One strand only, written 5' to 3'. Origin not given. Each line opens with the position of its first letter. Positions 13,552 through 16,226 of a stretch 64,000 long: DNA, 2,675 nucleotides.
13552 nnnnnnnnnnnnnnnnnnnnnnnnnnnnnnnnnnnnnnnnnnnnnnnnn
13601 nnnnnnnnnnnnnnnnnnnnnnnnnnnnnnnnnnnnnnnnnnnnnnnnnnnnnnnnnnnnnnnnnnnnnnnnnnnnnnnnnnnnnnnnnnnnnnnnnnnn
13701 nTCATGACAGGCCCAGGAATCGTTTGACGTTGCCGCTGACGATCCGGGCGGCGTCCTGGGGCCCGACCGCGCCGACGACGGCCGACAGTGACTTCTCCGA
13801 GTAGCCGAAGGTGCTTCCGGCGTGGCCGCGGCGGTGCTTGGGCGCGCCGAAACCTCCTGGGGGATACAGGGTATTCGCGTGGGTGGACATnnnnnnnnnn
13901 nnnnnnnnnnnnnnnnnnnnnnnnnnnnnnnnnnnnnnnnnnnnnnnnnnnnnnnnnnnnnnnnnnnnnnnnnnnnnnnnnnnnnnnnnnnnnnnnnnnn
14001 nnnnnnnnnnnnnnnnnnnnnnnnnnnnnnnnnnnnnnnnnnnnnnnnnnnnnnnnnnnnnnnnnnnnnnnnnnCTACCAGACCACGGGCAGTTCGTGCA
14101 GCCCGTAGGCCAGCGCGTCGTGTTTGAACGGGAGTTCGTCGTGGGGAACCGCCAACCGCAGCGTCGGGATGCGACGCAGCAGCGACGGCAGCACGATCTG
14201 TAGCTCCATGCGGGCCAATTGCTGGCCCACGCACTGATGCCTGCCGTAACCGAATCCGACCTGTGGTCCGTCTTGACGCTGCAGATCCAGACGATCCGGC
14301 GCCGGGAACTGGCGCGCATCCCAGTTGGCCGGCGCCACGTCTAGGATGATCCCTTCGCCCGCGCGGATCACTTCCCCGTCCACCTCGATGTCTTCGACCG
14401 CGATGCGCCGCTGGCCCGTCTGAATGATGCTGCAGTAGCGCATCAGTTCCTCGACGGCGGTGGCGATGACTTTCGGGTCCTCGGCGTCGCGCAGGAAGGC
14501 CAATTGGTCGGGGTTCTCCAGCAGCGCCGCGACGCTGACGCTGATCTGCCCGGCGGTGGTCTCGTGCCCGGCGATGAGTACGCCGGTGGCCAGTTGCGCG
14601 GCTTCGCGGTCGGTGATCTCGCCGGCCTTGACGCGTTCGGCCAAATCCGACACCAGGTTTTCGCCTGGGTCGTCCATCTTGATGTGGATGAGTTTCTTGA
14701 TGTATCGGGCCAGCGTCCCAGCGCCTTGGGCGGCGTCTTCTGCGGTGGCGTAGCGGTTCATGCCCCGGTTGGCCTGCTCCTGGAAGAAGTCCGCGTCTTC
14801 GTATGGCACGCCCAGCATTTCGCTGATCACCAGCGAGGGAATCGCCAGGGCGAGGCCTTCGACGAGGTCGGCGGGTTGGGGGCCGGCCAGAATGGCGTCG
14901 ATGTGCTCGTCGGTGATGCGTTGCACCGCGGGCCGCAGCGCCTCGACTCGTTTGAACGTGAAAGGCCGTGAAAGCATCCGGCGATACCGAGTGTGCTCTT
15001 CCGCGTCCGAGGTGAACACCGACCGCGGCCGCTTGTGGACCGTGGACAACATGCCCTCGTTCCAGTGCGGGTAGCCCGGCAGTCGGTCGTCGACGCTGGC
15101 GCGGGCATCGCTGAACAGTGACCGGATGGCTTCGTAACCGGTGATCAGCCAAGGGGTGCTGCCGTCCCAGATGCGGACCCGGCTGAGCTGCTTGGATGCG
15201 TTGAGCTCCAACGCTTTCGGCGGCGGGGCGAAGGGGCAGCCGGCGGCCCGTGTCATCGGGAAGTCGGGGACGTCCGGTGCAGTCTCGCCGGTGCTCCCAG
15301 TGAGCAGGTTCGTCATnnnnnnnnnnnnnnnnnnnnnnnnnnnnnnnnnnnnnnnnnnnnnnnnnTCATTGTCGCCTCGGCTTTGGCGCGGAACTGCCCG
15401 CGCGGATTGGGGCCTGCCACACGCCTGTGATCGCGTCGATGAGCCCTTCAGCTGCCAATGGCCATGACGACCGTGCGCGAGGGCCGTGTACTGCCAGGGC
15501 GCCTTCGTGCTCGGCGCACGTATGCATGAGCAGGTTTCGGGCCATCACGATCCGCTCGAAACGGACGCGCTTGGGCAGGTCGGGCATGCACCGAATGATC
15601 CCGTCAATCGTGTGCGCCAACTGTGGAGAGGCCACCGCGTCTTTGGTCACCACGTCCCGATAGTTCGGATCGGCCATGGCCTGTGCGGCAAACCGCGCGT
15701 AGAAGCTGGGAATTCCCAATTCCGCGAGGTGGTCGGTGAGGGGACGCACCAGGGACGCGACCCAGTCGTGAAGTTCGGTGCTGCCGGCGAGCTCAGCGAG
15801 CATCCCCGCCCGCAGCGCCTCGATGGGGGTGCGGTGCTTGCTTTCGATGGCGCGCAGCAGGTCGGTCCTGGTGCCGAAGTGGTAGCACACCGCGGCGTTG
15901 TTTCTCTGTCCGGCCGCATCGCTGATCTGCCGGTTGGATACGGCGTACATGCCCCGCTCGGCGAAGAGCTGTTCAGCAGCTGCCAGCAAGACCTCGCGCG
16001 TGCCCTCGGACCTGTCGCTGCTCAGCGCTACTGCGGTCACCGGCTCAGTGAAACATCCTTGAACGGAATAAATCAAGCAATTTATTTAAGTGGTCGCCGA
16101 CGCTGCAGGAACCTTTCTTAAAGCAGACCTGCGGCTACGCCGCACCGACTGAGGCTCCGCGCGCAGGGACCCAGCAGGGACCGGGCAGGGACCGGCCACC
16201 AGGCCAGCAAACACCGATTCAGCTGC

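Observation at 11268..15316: Catabolic operon trimmed by three deletions that each leave a translatable mini-ORF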

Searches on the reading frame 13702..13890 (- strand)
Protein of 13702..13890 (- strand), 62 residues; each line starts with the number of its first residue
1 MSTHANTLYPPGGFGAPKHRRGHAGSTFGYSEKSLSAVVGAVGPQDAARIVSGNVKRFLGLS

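Call 8: search_protein_families(library=pfam, proteins=[window:13702-13890:-], max_evalue=1)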
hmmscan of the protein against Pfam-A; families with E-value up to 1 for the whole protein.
window:13702-13890:- (62 aa): 0 families

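Call 32: find_homologous_proteins(query=window:13702-13890:-, max_evalue=0.001)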
Query window:13702-13890:- (62 aa): 30 proteins with E <= 0.001 among 30 candidates.
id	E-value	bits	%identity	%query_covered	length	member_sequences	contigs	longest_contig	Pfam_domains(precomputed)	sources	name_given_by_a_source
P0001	9.5e-31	122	95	100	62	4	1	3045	-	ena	-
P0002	1.0e-30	122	95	100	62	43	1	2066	-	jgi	jgi:hypothetical protein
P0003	3.8e-27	111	82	100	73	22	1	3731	-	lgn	-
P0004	7.5e-25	104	85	100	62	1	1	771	-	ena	-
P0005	1.7e-21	93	46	98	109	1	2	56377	-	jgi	jgi:hypothetical protein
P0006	2.3e-12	64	93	65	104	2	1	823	PF04909.21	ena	-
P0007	4.0e-12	64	90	65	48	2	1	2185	-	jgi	jgi:hypothetical protein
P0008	6.4e-12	63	92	61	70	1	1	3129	PF04909.21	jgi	jgi:predicted TIM-barrel fold metal-dependent hydrolase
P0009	2.1e-10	58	83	65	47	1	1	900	-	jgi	jgi:hypothetical protein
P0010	4.2e-10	57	80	65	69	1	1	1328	PF04909.21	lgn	-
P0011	7.0e-10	57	83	65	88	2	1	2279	PF04909.21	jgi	jgi:predicted TIM-barrel fold metal-dependent hydrolase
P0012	2.8e-9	55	78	65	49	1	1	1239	-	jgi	-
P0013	2.9e-9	55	77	63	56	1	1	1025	PF04909.21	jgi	jgi:predicted TIM-barrel fold metal-dependent hydrolase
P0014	3.1e-9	54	77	63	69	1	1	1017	PF04909.21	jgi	jgi:predicted TIM-barrel fold metal-dependent hydrolase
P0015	3.7e-9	54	77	63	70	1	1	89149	PF04909.21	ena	-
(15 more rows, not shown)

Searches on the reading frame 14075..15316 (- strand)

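Call 8: search_protein_families(library=pfam, proteins=[window:14075-15316:-], max_evalue=1)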
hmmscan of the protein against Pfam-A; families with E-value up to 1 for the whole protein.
window:14075-15316:- (413 aa): 1 family
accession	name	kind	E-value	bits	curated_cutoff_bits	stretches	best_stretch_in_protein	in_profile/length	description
PF00067.27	p450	-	6.9e-28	98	22.8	2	230-382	253-431/462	Cytochrome P450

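Call 35: search_protein_families(library=ncbifam, proteins=[window:14075-15316:-], max_evalue=0.00001)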
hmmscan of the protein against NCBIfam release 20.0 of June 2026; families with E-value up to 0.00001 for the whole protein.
window:14075-15316:- (413 aa): 7 families
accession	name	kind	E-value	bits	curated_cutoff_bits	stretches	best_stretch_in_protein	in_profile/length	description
NF045816.1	PentlenlactSyn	equivalog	8.7e-72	242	700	1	33-412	17-395/396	pentalenolactone synthase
NF041177.1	Cyp119_Thmprot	equivalog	9.2e-30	103.6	680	1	99-383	67-340/368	cytochrome P450 Cyp119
TIGR04458.1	CYP450_TxtE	equivalog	2.5e-29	102.1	500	1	99-389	83-381/403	4-nitrotryptophan synthase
TIGR04538.1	P450_cycloAA_1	subfamily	3.4e-29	101.9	500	1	105-389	74-372/395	cytochrome P450, cyclodipeptide synthase-associated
TIGR04515.1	P450_rel_GT_act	subfamily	1.3e-28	100.5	343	1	99-390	91-366/386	P450-derived glycosyltransferase activator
NF041802.1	P450_SolI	exception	6.5e-25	87.5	850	1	90-387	97-399/424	solanimycin biosynthesis cytochrome P450 SolI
NF050147.1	aminopyruv_ApyO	equivalog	1.5e-06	27.2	525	0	98-383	78-393/444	RiPP biosynthesis cytochrome P450 ApyO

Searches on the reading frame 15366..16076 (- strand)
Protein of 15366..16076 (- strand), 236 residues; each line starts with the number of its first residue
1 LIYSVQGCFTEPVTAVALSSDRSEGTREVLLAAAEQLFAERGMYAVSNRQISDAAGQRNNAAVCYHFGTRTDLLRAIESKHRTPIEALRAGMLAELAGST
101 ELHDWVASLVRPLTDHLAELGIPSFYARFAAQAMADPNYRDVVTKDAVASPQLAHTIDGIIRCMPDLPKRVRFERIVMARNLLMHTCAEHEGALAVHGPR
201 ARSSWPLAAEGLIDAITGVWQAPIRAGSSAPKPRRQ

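Call 8: search_protein_families(library=pfam, proteins=[window:15366-16076:-], max_evalue=1)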
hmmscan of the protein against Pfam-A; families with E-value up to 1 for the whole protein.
window:15366-16076:- (236 aa): 3 families
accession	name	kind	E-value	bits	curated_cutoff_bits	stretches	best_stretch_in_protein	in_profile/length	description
PF00440.29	TetR_N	-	4.2e-09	36.5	24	1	30-77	1-47/47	Bacterial regulatory proteins, tetR family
PF17939.6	TetR_C_30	-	3.9e-07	30.8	26.3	1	109-218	3-114/115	Tetracyclin repressor-like, C-terminal domain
PF06485.17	Tab2-like_N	-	0.26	11.8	25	1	138-189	32-82/103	RNA-binding protein Tab2/Atab2 N terminal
